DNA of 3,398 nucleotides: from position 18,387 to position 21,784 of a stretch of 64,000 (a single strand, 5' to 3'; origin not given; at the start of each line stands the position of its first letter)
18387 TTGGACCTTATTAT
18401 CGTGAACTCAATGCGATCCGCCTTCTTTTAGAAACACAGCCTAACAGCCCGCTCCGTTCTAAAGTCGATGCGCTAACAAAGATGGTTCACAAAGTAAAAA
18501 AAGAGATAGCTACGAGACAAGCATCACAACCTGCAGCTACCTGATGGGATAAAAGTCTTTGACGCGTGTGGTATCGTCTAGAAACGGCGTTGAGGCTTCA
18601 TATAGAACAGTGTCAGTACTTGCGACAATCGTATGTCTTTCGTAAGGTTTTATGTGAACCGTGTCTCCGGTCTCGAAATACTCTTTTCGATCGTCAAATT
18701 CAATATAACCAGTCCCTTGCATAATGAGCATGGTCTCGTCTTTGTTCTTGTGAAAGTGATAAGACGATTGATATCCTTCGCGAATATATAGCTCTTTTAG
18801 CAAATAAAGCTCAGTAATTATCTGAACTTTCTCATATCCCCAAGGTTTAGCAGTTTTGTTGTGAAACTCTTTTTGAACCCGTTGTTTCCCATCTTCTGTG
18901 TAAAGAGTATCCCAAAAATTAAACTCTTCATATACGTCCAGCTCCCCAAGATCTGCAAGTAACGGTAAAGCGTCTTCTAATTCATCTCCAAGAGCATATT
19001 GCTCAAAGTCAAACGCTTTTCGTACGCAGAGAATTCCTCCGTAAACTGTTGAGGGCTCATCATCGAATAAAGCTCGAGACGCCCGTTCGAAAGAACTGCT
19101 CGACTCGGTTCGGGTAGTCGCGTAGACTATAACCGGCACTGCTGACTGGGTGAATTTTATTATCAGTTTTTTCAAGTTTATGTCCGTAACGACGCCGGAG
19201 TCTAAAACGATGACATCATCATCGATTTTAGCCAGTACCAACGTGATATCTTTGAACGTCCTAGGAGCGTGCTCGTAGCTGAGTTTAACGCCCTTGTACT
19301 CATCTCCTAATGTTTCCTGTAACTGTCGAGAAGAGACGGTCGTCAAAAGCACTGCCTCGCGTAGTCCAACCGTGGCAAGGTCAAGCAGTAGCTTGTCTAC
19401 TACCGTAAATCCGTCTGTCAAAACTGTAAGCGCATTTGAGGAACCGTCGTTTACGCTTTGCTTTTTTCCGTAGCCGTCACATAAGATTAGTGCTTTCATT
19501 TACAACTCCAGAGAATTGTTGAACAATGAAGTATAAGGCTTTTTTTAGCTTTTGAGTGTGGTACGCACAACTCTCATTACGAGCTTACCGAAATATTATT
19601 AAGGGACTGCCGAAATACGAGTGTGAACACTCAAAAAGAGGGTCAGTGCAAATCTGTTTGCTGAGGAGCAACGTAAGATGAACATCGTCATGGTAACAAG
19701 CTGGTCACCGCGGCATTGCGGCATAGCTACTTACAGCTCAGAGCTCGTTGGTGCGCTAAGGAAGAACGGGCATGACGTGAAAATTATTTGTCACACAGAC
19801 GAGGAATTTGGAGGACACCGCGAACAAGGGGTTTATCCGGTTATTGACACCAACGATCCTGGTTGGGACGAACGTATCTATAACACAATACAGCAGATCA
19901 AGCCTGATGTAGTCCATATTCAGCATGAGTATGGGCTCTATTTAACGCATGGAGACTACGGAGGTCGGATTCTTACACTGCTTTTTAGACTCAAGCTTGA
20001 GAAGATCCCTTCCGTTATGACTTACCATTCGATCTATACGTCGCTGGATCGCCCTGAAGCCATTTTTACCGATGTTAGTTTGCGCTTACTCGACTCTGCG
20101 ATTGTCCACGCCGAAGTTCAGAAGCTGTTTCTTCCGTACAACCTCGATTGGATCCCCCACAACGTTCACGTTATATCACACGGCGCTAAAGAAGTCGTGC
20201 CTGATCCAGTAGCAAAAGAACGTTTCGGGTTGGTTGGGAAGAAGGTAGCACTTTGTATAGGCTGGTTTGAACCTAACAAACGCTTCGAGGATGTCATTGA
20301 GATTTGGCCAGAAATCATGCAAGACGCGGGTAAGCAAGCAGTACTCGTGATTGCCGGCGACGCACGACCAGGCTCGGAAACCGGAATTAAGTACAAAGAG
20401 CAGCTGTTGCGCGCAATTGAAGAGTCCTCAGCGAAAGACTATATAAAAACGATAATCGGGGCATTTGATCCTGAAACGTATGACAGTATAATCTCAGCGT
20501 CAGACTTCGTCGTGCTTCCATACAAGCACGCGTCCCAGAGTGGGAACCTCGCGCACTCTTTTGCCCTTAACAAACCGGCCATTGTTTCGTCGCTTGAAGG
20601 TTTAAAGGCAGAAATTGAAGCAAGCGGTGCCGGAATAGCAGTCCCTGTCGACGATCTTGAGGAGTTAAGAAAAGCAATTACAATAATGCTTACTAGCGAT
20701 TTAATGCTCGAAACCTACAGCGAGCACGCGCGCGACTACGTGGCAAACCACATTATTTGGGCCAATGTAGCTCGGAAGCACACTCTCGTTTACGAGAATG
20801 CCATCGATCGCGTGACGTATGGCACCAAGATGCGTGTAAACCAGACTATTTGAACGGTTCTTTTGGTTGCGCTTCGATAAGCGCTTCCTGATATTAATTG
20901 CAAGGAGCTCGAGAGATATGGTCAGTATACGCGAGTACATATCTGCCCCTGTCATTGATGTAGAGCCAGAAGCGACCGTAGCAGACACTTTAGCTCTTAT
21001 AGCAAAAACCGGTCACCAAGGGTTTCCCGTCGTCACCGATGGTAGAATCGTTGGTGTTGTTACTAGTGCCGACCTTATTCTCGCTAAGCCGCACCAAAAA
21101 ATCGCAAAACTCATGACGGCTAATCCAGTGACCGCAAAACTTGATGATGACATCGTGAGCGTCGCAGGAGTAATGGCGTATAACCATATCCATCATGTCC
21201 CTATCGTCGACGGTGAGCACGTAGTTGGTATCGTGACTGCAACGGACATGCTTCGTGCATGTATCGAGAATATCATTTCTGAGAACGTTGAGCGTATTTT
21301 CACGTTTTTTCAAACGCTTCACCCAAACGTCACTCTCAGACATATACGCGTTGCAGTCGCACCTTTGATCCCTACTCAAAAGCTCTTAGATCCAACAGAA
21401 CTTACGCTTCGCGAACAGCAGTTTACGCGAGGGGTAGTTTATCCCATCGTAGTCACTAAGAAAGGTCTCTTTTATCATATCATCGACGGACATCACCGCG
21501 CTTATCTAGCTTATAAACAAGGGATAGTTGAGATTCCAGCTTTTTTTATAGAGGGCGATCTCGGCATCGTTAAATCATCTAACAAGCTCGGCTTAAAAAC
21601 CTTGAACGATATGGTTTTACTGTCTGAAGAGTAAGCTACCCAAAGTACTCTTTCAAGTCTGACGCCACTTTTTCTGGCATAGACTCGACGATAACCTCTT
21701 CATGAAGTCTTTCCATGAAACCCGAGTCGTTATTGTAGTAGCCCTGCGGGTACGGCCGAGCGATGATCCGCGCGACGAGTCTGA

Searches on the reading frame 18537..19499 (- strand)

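Call 38: search_protein_families(library=pfam, proteins=[window:18537-19499:-], max_evalue=0.0001)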
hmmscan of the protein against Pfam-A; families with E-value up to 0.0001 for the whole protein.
window:18537-19499:- (320 aa): 2 families
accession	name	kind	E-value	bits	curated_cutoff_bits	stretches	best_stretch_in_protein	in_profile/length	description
PF07883.17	Cupin_2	-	4e-07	30.1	27.2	1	242-297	8-62/70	Cupin domain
PF01050.24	MannoseP_isomer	-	9.7e-06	26.2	23.6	1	207-292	3-88/116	Mannose-6-phosphate isomerase C-terminal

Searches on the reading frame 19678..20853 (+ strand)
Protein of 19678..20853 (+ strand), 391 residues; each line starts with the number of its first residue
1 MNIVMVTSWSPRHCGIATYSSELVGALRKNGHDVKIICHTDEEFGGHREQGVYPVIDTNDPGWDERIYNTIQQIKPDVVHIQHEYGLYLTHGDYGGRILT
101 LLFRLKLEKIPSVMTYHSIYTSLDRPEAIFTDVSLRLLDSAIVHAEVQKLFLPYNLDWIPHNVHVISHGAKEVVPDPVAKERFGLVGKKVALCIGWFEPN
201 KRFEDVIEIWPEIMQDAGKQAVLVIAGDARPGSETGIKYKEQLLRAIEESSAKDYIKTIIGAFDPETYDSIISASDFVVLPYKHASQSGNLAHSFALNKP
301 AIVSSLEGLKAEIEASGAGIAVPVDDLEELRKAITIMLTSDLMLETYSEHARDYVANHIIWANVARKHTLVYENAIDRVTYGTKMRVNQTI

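Call 26: search_protein_families(library=pfam, proteins=[window:19678-20853:+], max_evalue=0.00001)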
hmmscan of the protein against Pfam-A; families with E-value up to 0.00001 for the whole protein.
window:19678-20853:+ (391 aa): 4 families
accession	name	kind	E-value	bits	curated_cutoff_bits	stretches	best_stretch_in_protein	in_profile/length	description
PF13692.12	Glyco_trans_1_4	-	9.4e-13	49.1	27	1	189-339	2-141/142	Glycosyl transferases group 1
PF00534.26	Glycos_transf_1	-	1.7e-12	47.6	26.4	1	187-352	14-170/172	Glycosyl transferases group 1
PF13439.12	Glyco_transf_4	-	9.8e-11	42.4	28.5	1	15-143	3-139/170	Glycosyltransferase Family 4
PF13579.12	Glyco_trans_4_4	-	7.2e-07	30.1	29.7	1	15-120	2-105/158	Glycosyl transferase 4-like domain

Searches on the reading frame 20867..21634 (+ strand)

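Call 38: search_protein_families(library=pfam, proteins=[window:20867-21634:+], max_evalue=0.0001)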
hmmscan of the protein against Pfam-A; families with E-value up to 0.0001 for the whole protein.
window:20867-21634:+ (255 aa): 1 family
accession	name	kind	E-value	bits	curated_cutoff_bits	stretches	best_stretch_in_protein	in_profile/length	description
PF00571.33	CBS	-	2.1e-23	82.8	24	2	80-132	2-55/57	CBS domain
